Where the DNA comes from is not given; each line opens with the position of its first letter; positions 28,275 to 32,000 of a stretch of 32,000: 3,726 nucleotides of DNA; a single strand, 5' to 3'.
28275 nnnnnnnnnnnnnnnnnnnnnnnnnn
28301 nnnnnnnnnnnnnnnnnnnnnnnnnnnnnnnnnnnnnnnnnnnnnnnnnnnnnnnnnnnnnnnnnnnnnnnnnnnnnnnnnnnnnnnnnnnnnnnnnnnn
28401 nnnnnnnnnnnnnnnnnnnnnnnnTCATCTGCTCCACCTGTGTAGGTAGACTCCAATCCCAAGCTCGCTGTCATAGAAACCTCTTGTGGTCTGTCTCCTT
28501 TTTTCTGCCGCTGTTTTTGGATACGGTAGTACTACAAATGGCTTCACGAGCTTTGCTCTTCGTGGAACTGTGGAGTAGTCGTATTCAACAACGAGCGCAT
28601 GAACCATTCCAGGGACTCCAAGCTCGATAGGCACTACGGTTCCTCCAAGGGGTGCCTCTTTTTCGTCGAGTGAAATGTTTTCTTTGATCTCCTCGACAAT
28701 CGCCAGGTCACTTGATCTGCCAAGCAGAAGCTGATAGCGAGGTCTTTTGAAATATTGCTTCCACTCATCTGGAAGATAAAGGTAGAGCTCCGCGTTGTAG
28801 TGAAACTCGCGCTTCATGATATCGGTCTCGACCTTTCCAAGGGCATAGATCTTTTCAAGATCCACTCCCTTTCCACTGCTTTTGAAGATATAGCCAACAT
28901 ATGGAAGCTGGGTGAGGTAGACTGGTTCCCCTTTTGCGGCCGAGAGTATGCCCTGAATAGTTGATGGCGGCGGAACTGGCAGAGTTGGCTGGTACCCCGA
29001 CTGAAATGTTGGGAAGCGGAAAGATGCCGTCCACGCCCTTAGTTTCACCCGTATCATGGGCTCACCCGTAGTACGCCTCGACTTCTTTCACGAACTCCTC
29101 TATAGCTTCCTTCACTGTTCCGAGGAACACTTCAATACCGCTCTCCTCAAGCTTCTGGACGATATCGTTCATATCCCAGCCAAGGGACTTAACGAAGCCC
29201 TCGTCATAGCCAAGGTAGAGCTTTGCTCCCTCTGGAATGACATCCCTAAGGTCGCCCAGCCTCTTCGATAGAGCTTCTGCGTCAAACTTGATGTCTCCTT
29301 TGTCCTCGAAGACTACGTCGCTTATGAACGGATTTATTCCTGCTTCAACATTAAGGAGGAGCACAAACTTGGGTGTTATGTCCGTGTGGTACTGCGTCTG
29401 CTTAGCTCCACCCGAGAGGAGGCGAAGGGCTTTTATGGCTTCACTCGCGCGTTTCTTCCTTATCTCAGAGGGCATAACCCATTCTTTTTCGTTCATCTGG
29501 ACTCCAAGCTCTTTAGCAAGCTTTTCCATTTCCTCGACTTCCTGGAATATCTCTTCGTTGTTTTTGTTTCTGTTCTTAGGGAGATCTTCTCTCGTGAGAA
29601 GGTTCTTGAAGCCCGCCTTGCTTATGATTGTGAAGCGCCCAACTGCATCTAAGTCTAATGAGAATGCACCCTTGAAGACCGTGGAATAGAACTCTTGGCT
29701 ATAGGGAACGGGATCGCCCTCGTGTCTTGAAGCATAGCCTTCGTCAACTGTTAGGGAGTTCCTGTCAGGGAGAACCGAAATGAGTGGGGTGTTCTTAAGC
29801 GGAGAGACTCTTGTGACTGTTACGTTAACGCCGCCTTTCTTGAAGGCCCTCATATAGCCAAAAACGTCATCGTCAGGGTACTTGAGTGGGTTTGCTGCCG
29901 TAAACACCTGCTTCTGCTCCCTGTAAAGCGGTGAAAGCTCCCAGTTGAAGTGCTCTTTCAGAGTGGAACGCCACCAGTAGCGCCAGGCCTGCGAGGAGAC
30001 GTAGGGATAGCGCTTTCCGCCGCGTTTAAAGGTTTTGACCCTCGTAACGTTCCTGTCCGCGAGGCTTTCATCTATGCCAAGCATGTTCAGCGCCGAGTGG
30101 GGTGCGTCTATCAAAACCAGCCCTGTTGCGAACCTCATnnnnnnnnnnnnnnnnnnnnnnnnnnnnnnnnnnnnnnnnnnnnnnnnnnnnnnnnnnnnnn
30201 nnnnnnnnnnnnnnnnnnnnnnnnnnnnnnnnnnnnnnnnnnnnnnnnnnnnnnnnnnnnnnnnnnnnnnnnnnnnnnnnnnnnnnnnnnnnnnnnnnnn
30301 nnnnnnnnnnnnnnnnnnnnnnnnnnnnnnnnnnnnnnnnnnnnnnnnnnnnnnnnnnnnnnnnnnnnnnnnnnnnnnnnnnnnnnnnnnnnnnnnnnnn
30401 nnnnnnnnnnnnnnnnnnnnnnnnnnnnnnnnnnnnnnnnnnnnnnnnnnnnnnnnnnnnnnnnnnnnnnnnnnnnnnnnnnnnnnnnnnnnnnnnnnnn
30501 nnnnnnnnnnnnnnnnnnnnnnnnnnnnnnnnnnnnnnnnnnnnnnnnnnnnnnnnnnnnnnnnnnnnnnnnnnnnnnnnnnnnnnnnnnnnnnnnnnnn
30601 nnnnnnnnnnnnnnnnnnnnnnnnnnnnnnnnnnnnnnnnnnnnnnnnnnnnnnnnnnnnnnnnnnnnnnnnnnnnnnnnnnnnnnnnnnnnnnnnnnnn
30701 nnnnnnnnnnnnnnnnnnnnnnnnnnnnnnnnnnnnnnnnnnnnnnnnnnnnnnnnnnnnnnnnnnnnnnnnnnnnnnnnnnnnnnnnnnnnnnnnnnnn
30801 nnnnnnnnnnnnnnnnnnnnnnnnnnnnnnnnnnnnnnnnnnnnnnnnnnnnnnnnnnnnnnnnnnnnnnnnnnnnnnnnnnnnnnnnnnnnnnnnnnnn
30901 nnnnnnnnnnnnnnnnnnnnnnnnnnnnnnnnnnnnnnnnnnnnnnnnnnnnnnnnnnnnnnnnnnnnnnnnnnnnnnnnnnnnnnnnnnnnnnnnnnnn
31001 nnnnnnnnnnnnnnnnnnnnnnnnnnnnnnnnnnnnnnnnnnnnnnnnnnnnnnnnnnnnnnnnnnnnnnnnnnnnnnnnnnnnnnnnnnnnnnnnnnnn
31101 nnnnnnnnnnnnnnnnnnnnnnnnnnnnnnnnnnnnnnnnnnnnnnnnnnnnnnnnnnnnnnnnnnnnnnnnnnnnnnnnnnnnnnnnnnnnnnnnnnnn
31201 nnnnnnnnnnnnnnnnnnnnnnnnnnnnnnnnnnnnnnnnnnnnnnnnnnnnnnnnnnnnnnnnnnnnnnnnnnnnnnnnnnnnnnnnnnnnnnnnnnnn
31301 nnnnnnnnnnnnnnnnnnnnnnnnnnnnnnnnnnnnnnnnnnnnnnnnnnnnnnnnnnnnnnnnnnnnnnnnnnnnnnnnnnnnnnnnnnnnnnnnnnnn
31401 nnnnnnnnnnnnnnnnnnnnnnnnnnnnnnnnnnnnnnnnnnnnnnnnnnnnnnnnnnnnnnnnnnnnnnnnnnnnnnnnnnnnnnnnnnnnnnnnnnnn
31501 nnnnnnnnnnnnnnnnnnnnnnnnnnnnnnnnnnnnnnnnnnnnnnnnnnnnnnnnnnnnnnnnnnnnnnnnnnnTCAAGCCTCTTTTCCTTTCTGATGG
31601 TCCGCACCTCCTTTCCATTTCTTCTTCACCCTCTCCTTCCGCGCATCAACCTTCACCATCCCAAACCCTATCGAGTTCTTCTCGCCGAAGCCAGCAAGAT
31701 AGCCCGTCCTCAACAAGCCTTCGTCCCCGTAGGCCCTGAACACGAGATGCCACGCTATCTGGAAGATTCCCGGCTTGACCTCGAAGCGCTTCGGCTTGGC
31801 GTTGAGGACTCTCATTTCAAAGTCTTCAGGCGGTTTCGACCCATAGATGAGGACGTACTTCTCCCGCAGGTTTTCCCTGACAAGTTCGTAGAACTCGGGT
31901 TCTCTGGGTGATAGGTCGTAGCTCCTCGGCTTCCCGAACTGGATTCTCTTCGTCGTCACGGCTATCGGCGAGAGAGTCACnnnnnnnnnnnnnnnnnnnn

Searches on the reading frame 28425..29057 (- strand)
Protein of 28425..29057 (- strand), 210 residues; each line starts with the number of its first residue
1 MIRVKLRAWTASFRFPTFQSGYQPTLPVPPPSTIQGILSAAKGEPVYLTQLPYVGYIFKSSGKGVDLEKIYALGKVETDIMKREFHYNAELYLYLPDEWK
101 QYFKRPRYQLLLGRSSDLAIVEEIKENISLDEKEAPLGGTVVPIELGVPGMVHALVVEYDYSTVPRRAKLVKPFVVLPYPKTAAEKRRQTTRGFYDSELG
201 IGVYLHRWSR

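Call 4: search_protein_families(library=pfam, proteins=[window:28425-29057:-])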
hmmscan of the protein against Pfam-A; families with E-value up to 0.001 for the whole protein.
window:28425-29057:- (210 aa): 1 family
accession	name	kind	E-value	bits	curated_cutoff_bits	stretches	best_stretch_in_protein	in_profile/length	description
PF09704.15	Cas_Cas5d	-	2.2e-07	31.5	23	1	2-43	2-42/217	CRISPR-associated protein (Cas_Cas5)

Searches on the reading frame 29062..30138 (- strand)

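Call 4: search_protein_families(library=pfam, proteins=[window:29062-30138:-])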
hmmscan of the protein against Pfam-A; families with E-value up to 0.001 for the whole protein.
window:29062-30138:- (358 aa): 1 family
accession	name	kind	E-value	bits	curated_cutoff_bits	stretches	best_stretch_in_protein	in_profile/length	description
PF01905.21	DevR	-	4.9e-15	55.8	23.8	1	17-252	12-239/270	CRISPR-associated negative auto-regulator DevR/Csa2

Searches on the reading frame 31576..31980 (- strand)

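Call 5: search_protein_families(library=pfam, proteins=[window:31576-31980:-])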
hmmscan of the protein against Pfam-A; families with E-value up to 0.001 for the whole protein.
window:31576-31980:- (134 aa): 1 family
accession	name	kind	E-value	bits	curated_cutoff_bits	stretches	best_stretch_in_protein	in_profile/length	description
PF01881.21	Cas_Cas6_C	-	5.8e-29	101.9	23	1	2-111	15-125/125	CRISPR associated protein Cas6, C-terminal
